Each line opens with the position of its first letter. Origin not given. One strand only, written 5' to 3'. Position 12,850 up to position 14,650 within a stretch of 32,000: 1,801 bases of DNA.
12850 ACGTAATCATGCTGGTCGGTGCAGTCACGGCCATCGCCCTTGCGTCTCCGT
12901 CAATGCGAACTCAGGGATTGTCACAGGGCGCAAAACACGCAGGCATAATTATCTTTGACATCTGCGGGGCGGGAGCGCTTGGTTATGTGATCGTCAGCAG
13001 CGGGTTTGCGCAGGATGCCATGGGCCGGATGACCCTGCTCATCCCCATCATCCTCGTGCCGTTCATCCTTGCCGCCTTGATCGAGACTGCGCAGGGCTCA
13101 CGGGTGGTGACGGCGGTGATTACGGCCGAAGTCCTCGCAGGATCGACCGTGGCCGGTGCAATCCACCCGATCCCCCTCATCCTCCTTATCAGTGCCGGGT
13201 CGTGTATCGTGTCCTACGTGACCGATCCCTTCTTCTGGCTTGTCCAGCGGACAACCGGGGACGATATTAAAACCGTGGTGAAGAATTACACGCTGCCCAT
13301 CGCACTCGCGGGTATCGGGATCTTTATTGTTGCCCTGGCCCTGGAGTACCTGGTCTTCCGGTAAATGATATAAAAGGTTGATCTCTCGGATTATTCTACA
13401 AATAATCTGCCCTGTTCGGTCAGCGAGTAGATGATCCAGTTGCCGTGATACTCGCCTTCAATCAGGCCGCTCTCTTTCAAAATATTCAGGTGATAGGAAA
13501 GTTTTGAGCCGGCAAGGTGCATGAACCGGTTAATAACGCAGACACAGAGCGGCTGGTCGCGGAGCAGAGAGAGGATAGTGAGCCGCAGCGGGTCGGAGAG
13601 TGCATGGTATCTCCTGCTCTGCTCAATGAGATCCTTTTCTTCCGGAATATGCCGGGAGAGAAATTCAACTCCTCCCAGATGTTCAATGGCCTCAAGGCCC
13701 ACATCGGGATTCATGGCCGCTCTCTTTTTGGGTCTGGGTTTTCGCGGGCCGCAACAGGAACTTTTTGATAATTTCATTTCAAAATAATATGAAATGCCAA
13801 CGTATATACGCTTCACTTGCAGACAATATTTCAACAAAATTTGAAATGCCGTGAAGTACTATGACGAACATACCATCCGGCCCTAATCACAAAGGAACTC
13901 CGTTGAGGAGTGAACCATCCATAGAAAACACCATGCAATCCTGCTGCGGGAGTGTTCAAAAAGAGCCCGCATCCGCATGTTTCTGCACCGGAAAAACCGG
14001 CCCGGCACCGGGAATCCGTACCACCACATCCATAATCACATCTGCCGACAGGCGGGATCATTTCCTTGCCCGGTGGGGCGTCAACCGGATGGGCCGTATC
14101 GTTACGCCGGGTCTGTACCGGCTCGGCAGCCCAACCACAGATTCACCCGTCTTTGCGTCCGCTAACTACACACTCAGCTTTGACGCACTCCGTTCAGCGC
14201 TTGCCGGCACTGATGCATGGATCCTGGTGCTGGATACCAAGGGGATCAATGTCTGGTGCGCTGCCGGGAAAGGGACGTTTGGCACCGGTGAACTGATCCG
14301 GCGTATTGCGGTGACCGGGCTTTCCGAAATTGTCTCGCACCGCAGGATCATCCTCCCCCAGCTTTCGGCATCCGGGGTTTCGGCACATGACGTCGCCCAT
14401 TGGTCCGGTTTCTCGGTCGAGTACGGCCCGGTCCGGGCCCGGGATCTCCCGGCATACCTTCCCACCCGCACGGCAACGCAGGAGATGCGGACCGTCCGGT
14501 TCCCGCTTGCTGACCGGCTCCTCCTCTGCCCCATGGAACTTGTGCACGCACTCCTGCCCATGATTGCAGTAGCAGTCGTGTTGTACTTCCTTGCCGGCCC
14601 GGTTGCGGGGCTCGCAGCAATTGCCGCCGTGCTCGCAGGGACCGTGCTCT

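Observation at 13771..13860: Symmetric divergent control region: two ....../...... palindromes flanking a palindromic TATA element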

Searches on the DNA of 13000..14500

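Call 38: search_rna_families(source=window, start=13000, end=14500, threshold=evalue, max_evalue=1)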
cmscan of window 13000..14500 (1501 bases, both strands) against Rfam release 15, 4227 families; matches with E-value up to 1: 0.
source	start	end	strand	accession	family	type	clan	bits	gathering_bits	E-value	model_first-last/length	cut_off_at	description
